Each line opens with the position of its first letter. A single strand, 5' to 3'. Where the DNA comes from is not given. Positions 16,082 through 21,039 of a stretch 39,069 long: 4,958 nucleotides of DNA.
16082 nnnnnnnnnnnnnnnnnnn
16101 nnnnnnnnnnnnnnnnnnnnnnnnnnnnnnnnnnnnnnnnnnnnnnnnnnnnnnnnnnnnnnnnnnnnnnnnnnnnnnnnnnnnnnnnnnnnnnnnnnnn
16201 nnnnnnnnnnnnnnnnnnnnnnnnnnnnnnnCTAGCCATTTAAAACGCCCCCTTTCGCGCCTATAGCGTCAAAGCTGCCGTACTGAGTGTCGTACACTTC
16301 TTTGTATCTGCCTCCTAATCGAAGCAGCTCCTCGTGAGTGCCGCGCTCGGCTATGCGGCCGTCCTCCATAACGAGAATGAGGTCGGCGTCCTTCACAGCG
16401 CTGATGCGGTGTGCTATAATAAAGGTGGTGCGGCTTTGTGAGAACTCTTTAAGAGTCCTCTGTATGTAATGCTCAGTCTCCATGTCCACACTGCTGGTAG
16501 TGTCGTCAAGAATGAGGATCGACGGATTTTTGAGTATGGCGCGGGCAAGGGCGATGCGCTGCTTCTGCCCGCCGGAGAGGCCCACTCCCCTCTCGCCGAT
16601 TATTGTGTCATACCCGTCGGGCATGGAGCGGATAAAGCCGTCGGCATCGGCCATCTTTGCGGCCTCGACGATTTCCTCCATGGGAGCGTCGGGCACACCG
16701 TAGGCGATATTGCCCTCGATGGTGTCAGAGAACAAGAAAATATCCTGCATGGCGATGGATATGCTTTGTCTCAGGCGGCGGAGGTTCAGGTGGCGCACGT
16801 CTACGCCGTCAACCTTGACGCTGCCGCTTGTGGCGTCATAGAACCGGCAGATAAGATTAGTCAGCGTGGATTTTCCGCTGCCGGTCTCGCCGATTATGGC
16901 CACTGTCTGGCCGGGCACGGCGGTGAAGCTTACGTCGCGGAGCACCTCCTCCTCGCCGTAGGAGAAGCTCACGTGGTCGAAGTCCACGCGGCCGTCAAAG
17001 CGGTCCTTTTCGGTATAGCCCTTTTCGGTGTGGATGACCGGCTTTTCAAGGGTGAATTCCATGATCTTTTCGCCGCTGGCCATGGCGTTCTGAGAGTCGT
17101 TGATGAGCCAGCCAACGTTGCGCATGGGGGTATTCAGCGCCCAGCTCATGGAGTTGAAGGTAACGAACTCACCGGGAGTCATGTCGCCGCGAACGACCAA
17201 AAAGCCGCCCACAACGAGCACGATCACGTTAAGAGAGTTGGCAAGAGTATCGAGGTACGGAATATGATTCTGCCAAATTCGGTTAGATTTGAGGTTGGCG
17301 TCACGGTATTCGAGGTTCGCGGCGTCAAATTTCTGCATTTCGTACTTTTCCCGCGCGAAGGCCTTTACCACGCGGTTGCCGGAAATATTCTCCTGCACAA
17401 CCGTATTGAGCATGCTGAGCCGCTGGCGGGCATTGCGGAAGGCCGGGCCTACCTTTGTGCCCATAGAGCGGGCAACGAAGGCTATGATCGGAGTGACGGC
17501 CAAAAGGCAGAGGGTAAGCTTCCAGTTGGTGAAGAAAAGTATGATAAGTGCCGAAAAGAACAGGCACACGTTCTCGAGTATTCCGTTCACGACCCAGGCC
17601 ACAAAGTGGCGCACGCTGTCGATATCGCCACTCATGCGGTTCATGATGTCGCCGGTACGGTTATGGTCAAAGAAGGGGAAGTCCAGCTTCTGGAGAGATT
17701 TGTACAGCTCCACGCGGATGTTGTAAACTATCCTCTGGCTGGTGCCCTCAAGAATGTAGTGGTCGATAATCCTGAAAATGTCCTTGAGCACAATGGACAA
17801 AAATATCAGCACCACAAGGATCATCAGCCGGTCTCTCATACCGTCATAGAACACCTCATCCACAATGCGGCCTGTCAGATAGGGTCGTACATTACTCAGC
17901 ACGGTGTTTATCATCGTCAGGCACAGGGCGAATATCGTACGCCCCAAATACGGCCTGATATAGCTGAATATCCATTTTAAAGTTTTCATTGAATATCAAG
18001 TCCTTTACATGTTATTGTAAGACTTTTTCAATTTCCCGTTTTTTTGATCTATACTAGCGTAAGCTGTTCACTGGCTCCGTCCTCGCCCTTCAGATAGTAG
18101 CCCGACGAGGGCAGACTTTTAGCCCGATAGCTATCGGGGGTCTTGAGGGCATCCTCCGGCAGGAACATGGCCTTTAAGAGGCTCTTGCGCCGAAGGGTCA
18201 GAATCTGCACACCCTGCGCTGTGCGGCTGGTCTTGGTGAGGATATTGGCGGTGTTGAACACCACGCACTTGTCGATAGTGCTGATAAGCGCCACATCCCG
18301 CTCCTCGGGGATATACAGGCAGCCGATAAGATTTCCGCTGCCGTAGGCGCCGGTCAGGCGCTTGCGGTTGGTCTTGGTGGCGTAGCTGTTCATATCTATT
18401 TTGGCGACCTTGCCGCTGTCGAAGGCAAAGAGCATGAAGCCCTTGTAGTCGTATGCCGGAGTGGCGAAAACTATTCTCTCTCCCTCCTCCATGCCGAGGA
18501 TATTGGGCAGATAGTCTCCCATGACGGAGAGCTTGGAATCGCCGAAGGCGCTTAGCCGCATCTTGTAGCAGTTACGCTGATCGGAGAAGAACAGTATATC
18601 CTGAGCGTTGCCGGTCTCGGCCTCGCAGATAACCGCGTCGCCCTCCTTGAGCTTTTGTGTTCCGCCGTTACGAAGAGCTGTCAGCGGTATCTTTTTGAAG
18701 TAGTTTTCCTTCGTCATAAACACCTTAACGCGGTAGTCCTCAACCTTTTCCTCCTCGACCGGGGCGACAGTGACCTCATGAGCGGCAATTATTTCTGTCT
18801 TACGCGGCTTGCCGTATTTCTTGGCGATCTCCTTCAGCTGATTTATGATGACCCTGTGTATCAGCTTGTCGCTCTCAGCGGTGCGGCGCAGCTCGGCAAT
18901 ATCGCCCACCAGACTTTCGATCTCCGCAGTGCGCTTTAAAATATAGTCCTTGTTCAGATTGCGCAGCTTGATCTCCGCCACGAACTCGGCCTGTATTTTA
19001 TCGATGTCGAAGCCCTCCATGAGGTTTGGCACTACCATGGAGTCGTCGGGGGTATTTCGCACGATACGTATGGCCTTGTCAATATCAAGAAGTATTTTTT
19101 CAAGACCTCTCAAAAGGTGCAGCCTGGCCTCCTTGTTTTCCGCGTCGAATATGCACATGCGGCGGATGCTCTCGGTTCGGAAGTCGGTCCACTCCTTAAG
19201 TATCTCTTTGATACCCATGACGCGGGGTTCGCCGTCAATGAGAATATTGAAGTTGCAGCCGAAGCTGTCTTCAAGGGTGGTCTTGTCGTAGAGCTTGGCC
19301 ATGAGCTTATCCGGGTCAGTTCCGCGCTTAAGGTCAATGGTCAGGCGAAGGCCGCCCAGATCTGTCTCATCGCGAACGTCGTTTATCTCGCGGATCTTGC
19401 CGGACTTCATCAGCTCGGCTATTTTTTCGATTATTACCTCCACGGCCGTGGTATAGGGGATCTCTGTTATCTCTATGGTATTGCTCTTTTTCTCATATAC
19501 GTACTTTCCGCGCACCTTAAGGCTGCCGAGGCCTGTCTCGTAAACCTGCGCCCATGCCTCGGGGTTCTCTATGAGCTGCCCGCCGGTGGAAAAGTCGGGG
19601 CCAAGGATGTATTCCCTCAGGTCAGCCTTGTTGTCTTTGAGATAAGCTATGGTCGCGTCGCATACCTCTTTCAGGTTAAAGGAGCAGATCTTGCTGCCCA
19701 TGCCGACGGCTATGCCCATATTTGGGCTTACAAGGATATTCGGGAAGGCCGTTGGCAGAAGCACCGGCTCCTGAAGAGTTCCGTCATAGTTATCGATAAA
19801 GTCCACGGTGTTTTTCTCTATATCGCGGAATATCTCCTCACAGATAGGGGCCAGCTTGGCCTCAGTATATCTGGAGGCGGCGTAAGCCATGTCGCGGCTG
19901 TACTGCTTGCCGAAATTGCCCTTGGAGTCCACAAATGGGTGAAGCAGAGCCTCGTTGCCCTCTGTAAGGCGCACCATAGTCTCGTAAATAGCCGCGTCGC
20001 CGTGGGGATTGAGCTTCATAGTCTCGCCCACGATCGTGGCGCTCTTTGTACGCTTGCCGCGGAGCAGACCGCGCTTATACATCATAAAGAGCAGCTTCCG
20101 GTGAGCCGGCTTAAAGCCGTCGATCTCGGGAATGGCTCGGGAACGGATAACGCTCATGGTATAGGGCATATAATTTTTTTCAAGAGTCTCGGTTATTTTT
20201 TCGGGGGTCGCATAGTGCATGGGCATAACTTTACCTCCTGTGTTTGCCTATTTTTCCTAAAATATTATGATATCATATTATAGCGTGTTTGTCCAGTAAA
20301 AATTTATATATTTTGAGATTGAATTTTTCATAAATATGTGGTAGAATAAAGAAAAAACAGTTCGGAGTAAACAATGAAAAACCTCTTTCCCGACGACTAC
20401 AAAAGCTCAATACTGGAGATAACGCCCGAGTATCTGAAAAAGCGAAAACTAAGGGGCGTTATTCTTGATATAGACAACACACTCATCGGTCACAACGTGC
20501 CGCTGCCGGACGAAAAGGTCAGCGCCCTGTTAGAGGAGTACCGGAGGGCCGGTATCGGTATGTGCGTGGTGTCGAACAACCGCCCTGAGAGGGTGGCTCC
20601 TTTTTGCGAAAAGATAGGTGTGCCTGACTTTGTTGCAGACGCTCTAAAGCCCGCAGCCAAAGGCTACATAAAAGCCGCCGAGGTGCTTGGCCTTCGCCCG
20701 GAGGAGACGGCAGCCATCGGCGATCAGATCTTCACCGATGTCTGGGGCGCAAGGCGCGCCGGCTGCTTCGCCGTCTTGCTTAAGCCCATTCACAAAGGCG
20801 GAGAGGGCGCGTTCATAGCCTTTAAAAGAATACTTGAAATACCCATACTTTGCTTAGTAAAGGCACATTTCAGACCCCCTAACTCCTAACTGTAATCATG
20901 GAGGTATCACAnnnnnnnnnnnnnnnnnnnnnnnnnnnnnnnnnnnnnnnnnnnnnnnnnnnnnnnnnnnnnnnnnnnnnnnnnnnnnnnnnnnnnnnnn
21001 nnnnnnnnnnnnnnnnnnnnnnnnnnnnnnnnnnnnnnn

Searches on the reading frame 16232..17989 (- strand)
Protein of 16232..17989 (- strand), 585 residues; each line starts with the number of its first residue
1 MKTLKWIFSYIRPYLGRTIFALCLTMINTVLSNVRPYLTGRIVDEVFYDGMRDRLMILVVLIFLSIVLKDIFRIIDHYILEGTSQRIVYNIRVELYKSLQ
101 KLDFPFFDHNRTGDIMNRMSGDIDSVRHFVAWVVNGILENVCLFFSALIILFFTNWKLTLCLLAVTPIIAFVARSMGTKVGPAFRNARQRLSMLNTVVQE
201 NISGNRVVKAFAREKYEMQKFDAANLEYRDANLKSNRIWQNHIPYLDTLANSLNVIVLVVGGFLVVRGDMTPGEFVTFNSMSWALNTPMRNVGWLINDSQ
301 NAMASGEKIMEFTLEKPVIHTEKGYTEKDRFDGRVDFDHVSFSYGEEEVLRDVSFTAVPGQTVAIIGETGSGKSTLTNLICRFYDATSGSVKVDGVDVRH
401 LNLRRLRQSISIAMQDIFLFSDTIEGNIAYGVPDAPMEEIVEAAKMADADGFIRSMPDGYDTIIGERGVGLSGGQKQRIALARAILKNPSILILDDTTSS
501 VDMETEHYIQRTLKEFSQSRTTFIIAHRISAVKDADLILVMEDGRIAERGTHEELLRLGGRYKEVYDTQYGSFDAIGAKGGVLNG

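Call 14: search_protein_families(library=pfam, proteins=[window:16232-17989:-], max_evalue=0.001)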
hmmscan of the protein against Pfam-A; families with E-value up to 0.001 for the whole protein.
window:16232-17989:- (585 aa): 3 families
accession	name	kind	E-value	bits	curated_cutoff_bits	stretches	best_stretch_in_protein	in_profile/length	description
PF00664.28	ABC_membrane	-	7.8e-57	193.5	28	1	19-289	2-274/274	ABC transporter transmembrane region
PF00005.33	ABC_tran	-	5e-32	111.8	25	1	350-499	1-137/137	ABC transporter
PF02463.25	SMC_N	-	4e-07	30.1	40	1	387-539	107-209/220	RecF/RecN/SMC N terminal domain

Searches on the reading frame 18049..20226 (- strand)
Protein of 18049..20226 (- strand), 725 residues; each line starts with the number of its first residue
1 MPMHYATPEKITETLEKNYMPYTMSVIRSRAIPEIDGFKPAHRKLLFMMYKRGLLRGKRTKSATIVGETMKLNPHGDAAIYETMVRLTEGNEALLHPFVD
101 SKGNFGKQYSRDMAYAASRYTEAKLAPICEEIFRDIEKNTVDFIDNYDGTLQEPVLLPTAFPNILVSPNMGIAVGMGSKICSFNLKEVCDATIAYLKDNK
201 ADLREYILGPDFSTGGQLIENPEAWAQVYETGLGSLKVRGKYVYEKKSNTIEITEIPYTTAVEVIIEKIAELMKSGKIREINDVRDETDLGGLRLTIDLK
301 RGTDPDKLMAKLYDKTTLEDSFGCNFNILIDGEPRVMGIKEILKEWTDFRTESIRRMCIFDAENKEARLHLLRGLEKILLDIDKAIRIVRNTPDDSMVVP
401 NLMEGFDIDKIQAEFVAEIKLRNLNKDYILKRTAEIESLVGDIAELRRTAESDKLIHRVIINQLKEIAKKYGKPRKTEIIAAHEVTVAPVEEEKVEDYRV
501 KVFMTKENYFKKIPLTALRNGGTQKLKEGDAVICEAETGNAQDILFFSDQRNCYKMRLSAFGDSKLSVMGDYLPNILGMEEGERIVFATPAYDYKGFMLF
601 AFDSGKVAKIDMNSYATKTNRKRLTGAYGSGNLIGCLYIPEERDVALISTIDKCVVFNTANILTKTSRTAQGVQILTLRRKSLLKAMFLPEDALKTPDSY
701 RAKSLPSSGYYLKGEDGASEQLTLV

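Call 14: search_protein_families(library=pfam, proteins=[window:18049-20226:-], max_evalue=0.001)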
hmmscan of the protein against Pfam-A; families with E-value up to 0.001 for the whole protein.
window:18049-20226:- (725 aa): 2 families
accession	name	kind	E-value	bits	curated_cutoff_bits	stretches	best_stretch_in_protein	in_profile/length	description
PF00521.26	DNA_topoisoIV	-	1.2e-126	423.5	31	1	30-465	1-432/432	DNA gyrase/topoisomerase IV, subunit A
PF03989.18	DNA_gyraseA_C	-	7.8e-05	22.5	27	0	666-684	23-41/48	DNA gyrase C-terminal domain, beta-propeller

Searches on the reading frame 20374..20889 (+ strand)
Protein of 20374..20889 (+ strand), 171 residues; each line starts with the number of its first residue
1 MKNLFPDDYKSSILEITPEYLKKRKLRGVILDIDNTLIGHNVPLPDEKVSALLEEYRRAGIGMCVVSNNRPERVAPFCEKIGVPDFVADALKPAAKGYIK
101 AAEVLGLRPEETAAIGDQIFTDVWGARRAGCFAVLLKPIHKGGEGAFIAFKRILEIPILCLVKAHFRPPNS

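Call 15: search_protein_families(library=pfam, proteins=[window:20374-20889:+], max_evalue=0.001)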
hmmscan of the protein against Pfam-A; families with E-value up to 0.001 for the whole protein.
window:20374-20889:+ (171 aa): 5 families
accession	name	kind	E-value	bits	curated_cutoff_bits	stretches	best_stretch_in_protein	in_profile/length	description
PF00702.32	Hydrolase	-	5.6e-14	53.4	26.4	1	46-130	100-191/191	haloacid dehalogenase-like hydrolase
PF13419.12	HAD_2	-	2.8e-09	37.8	23.8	1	47-134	82-176/178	Haloacid dehalogenase-like hydrolase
PF13242.12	Hydrolase_like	-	5e-08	33.2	22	1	92-136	4-48/75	HAD-hyrolase-like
PF09419.16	PGP_phosphatase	-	3.6e-07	30.4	20.4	1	17-137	32-164/168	Mitochondrial PGP phosphatase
PF08282.18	Hydrolase_3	-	0.00011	22.4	20.9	0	29-87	1-58/255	haloacid dehalogenase-like hydrolase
